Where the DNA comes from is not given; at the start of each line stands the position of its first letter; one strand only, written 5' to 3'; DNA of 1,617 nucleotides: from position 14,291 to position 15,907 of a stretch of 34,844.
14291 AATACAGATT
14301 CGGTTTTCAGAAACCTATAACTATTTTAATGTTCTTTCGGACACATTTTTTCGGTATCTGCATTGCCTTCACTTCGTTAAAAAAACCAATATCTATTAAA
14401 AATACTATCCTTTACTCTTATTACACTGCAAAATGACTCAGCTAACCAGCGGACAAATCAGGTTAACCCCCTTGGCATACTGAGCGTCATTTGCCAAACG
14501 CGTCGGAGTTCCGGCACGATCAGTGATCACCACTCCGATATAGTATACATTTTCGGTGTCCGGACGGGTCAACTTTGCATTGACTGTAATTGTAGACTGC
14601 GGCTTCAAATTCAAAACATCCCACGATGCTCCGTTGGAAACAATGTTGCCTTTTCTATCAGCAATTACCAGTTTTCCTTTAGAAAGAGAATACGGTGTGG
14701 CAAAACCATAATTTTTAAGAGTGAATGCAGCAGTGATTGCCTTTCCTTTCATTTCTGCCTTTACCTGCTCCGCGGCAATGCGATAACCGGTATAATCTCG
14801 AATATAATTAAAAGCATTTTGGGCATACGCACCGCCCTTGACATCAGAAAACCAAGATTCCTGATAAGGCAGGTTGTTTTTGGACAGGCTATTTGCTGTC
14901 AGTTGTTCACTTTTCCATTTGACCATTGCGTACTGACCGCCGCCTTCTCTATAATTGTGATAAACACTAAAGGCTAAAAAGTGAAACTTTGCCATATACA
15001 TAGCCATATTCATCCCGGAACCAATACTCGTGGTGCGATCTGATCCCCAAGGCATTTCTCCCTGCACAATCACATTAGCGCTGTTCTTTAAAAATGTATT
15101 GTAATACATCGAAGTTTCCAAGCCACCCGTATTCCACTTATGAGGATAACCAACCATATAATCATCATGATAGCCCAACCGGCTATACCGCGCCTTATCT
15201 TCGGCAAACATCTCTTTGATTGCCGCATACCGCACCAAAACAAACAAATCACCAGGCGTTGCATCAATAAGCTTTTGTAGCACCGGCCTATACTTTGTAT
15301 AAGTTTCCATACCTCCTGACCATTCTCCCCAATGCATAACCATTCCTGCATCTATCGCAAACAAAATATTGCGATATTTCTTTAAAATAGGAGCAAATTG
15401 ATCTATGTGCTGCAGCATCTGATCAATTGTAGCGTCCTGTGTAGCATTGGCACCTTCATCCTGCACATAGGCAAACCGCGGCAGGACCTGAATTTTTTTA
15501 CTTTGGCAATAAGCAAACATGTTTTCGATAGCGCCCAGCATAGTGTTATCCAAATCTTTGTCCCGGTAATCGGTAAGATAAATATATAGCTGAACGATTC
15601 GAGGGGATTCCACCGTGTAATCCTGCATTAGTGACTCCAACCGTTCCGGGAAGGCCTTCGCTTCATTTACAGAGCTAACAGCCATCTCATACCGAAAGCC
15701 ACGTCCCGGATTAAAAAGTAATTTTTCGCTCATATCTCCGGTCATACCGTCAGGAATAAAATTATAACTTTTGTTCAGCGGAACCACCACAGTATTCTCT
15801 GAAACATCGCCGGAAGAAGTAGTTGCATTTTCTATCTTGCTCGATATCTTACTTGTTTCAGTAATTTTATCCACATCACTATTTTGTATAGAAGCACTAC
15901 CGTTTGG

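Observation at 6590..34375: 17-gene co-directional glycan locus where every recognisable glycosidase is cytoplasmic and every surface component is uncharacterised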

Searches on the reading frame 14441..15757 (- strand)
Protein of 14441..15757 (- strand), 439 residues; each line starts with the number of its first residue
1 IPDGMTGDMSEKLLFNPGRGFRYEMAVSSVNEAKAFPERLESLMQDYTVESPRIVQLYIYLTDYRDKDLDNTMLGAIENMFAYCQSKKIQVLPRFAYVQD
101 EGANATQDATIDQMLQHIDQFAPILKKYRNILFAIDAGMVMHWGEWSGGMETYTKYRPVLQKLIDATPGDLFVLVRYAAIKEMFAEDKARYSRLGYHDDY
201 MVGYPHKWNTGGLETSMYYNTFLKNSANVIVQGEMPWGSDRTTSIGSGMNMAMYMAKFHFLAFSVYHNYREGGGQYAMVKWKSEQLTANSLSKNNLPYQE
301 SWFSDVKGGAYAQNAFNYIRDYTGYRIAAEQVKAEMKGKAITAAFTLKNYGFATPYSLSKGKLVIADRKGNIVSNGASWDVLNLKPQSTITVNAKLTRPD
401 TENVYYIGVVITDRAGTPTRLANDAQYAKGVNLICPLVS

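Call 41: search_solved_structures(query=A3, max_evalue=10, show_alignments=2)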
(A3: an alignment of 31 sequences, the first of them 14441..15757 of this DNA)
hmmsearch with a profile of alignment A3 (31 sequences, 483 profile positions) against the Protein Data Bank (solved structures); distinct sequences matched with E-value up to 10: 2.
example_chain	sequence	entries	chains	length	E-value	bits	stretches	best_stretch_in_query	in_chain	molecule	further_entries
4b9p_A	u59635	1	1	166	0.34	12.5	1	378-461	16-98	TYPE 3A CELLULOSE-BINDING DOMAIN PROTEIN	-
8ubk_O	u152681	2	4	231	1.8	10.1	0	155-186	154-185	Achaete-scute homolog 1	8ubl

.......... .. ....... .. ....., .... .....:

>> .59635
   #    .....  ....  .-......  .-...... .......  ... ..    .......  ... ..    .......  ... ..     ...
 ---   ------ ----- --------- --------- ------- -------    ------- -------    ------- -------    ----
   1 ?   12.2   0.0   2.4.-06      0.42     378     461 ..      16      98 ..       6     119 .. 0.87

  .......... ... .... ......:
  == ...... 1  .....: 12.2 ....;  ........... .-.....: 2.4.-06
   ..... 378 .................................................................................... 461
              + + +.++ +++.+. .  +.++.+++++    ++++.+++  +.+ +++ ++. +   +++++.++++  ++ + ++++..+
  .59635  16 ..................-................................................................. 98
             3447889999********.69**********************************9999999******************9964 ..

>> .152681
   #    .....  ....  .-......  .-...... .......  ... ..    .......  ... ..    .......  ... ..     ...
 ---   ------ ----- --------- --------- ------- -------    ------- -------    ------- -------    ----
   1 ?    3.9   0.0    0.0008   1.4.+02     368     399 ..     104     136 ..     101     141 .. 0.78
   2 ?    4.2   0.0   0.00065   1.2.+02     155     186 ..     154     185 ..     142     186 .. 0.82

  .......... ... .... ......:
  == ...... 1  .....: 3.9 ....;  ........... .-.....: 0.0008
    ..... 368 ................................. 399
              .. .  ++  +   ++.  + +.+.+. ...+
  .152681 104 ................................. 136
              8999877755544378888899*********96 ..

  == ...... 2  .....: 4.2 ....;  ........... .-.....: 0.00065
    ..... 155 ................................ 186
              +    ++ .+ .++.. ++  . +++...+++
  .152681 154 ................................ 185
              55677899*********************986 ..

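Call 59: predict_structure(alignment_id=A3)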
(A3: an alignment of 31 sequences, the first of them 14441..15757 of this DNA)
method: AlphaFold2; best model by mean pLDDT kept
length: 439 residues; sequences in the alignment: 31
mean_pLDDT: 94.8   pTM: 0.92
mean pLDDT of the five models: 94.8, 94.3, 94.2, 93.5, 93.3
residues with pLDDT >= 90: 383; 70-90: 52; 50-70: 4; < 50: 0
segments of 3 or more residues with pLDDT < 50: none
pLDDT, mean of each block of 10 residues (from residue 1): 96 97 96 97 95 97 96 98 98 94 84 98 98 94 81 93 97 96 96 96 93 96 97 91 89 98 92 81 97 98 97 98 98 94 98 96 97 96 97 95 92 97 97 90
secondary structure, 60 per line:
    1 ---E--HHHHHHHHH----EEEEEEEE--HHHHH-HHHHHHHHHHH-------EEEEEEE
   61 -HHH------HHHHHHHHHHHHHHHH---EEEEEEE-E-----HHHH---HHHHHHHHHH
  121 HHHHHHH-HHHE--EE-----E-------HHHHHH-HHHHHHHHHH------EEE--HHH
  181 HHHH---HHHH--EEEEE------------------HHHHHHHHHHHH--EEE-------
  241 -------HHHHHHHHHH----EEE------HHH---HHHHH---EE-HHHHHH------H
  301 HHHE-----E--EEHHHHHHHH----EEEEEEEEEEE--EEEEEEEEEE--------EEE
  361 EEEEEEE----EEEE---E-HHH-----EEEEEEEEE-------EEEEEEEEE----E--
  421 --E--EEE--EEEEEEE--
elements in order: H7-15 E20-27 H30-34 H36-46 E54-60 H71-86 E90-96 H104-107 H111-127 H150-155 H157-166 E173-175 H178-184 H188-191 E194-198 H217-228 E231-233 H248-257 E262-264 H277-281 H288-293 H300-303 H315-322 E327-337 E340-349 E358-367 E372-375 E389-397 E405-413 E426-428 E431-437

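Call 62: fold_search(model_id=the predicted structure, library=pdb)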
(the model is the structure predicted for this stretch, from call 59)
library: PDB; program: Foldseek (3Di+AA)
matches with E <= 10: 1636; with E <= 0.001: 165
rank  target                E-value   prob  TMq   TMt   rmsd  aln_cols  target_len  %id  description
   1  5jvk_A                1.6e-07  1.00  0.36  0.33  13.4       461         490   10  Structural insights into a family 39 glycoside hydrolase from the gut symbiont Bacteroides cellulosilyticus WH2. (released 2016-12-07)
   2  1ven                  2.0e-07  1.00  0.39  0.35  13.7       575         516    9  Crystal Structure Analysis of Y164E/maltose of Bacilus cereus Beta-amylase at pH 4.6 (released 2005-05-24)
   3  8t9w_C                3.1e-07  1.00  0.36  0.36  14.0       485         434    9  Crystal structure of a GH140 apiosidase derived from a lignocellulolytic enriched mangrove metagenome. (released 2024-02-07)
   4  1veo_A                3.5e-07  1.00  0.40  0.35  13.3       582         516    9  Crystal Structure Analysis of Y164F/maltose of Bacillus cereus Beta-Amylase at pH 4.6 (released 2005-05-24)
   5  1vep_A                3.9e-07  1.00  0.40  0.35  13.7       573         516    8  Crystal Structure Analysis of Triple (T47M/Y164E/T328N)/maltose of Bacillus cereus Beta-Amylase at pH 6.5 (released 2005-05-24)
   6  1b90                  5.2e-07  1.00  0.38  0.33  14.2       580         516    9  BACILLUS CEREUS BETA-AMYLASE APO FORM (released 1999-03-15)
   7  1itc_A                6.2e-07  1.00  0.39  0.34  14.0       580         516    9  Beta-Amylase from Bacillus cereus var. mycoides Complexed with Maltopentaose (released 2003-05-27)
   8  8faa_A                8.4e-07  1.00  0.36  0.32  12.9       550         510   10  Crystal structure of Xanthomonas campestris GH35 beta-galactosidase (released 2023-11-29)
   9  9npe_E                1.1e-06  1.00  0.22  0.16  16.8       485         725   10  Crystal structure of the inactive conformation of a glycoside hydrolase (CapGH2b) from the GH2 family in the space gro (released 2025-11-12)
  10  9npf_B                1.1e-06  0.99  0.20  0.14  17.1       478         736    9  Crystal structure of the inactive conformation of a glycoside hydrolase (CapGH2b) from the GH2 family in the space gro (released 2025-11-12)
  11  9np9                  1.3e-06  1.00  0.23  0.17  15.8       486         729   12  Crystal structure of the inactive conformation of a glycoside hydrolase (CapGH2b - E553Q Mutant) from the GH2 family in  (released 2025-11-12)
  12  8fa4_B                1.5e-06  1.00  0.35  0.31  13.5       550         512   10  Crystal structure of Xanthomonas campestris GanA beta-galactosidase (released 2023-11-29)
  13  8t9w_A                1.9e-06  1.00  0.36  0.37  13.4       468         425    9  Crystal structure of a GH140 apiosidase derived from a lignocellulolytic enriched mangrove metagenome. (released 2024-02-07)
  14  3eyp_A                2.0e-06  1.00  0.33  0.32  15.2       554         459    8  Crystal structure of putative alpha-L-fucosidase from Bacteroides thetaiotaomicron (released 2008-11-04)
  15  7kmn                  2.3e-06  1.00  0.36  0.32  13.2       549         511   11  Crystal structure of XAC1772, a GH35 xyloglucan-active beta-galactosidase from Xanthomonas citri (released 2021-05-26)
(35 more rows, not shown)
